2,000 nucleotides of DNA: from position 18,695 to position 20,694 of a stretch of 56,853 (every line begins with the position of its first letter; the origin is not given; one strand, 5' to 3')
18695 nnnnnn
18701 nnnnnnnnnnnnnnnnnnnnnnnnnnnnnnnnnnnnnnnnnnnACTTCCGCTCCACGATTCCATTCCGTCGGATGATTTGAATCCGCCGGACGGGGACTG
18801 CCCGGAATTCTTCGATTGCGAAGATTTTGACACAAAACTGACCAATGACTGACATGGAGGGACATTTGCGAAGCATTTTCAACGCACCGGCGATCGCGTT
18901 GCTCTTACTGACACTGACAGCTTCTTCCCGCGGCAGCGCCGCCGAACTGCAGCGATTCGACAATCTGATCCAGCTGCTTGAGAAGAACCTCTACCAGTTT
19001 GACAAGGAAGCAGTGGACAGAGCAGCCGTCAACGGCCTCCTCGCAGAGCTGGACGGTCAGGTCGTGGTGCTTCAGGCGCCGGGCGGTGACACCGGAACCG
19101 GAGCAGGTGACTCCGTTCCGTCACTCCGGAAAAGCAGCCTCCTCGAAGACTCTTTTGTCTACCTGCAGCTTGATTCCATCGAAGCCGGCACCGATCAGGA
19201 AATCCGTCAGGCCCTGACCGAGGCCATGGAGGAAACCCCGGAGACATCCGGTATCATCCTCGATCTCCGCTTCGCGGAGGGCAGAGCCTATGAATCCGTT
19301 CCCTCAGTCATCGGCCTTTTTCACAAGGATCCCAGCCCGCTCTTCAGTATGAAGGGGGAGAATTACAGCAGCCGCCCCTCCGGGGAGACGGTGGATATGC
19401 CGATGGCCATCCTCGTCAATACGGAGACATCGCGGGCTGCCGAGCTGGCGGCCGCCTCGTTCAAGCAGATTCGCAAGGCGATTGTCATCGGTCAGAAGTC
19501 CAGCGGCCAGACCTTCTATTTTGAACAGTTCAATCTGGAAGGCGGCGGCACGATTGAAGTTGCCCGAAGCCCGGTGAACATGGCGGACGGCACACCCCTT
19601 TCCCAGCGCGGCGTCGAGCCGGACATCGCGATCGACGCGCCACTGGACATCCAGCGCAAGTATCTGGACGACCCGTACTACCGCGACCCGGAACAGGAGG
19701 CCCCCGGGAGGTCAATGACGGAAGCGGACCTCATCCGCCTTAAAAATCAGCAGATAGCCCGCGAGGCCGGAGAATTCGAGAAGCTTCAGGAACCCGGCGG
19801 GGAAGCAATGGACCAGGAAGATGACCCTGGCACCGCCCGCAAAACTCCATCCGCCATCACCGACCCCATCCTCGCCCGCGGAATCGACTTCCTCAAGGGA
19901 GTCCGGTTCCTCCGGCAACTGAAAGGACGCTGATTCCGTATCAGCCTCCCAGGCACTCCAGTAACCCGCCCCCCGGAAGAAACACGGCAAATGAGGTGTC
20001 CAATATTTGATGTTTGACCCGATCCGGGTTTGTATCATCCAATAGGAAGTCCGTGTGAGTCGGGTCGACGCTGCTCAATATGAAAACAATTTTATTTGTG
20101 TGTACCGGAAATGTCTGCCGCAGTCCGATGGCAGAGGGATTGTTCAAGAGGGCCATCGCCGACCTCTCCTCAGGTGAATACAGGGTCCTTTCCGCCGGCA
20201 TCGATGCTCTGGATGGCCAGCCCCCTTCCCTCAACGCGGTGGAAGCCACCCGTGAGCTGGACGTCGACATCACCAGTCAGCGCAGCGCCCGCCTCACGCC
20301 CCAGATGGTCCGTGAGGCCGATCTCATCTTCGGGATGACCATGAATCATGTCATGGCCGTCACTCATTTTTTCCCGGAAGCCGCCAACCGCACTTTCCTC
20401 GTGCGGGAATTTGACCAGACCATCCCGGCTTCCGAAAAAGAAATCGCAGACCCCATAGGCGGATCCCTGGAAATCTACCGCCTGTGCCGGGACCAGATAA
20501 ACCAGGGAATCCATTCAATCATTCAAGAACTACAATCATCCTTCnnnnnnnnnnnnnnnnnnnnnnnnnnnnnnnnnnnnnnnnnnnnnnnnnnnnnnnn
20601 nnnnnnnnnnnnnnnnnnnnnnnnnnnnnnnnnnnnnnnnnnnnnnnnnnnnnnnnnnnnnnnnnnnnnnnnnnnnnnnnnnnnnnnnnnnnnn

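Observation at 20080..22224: YwlE-like phosphatase, RpiB and serine hydroxymethyltransferase fused in one ORF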

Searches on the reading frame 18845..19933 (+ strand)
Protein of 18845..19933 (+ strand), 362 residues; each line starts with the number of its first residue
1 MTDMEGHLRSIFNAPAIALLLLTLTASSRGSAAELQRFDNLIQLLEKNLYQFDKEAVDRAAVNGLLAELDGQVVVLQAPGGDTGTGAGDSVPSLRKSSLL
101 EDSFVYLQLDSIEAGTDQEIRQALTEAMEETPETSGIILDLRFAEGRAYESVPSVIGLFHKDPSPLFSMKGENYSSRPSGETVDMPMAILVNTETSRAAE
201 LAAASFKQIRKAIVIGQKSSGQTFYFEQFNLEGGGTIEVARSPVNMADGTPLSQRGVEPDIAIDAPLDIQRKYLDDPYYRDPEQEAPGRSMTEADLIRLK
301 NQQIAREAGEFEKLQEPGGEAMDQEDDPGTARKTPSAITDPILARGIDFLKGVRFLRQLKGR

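Call 36: search_protein_families(library=pfam, proteins=[window:18845-19933:+], max_evalue=0.00001)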
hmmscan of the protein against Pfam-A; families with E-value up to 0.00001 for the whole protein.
window:18845-19933:+ (362 aa): 1 family
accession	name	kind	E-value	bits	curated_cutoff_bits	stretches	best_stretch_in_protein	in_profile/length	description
PF03572.23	Peptidase_S41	-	1e-21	77.7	24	1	105-262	3-164/165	Peptidase family S41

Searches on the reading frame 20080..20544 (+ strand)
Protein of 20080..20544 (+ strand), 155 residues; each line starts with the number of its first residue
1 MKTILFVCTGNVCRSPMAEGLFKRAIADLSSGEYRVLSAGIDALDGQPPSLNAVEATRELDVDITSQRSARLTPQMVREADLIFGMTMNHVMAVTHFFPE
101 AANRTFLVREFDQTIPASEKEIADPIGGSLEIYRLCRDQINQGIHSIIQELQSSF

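Call 29: search_solved_structures(query=window:20080-20544:+, max_evalue=0.00001, show_alignments=3)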
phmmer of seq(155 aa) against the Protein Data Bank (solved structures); distinct sequences matched with E-value up to 0.00001: 54.
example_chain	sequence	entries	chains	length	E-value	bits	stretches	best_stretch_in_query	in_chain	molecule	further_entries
4egs_A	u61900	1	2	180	6.2e-24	88.1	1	3-150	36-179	Ribose 5-phosphate isomerase RpiB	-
1zgg_A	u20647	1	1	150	4.8e-23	85.2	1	4-152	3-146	Putative low molecular weight protein-tyrosine-phosphatase ywlE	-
4kk3_A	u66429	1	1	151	4.9e-23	85.2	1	4-152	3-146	Low molecular weight protein-tyrosine-phosphatase YwlE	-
4eti_A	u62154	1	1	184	8.3e-23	84.5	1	3-152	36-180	Low molecular weight protein-tyrosine-phosphatase ywlE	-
4pic_A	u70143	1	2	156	1.3e-22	83.8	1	4-153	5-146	Arginine phosphatase Ywle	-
4kk4_A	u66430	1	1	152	1.3e-21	80.6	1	4-152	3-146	Low molecular weight protein-tyrosine-phosphatase YwlE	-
4etn_A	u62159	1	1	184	2.2e-21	79.9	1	3-152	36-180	Low molecular weight protein-tyrosine-phosphatase ywlE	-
7dhd_A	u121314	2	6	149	8.8e-15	58.4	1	3-133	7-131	Protein-tyrosine-phosphatase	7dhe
7dhf_A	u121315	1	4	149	1.6e-13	54.3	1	3-133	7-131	Protein-tyrosine-phosphatase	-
2wmy_A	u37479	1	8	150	2.5e-12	50.5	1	3-131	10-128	PUTATIVE ACID PHOSPHATASE WZB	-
2wja_A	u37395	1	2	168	3.5e-12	50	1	3-131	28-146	PUTATIVE ACID PHOSPHATASE WZB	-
4d74_A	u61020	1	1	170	6.2e-12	49.2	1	2-133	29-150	PROTEIN-TYROSINE-PHOSPHATASE AMSI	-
2cd7_A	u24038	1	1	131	8.3e-12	48.8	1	2-86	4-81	PROTEIN ARSC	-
2cwd_A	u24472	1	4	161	2e-11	47.6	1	4-135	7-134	low molecular weight phosphotyrosine protein phosphatase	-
1jl3_A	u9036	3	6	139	3.2e-11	46.9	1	2-85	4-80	ARSENATE REDUCTASE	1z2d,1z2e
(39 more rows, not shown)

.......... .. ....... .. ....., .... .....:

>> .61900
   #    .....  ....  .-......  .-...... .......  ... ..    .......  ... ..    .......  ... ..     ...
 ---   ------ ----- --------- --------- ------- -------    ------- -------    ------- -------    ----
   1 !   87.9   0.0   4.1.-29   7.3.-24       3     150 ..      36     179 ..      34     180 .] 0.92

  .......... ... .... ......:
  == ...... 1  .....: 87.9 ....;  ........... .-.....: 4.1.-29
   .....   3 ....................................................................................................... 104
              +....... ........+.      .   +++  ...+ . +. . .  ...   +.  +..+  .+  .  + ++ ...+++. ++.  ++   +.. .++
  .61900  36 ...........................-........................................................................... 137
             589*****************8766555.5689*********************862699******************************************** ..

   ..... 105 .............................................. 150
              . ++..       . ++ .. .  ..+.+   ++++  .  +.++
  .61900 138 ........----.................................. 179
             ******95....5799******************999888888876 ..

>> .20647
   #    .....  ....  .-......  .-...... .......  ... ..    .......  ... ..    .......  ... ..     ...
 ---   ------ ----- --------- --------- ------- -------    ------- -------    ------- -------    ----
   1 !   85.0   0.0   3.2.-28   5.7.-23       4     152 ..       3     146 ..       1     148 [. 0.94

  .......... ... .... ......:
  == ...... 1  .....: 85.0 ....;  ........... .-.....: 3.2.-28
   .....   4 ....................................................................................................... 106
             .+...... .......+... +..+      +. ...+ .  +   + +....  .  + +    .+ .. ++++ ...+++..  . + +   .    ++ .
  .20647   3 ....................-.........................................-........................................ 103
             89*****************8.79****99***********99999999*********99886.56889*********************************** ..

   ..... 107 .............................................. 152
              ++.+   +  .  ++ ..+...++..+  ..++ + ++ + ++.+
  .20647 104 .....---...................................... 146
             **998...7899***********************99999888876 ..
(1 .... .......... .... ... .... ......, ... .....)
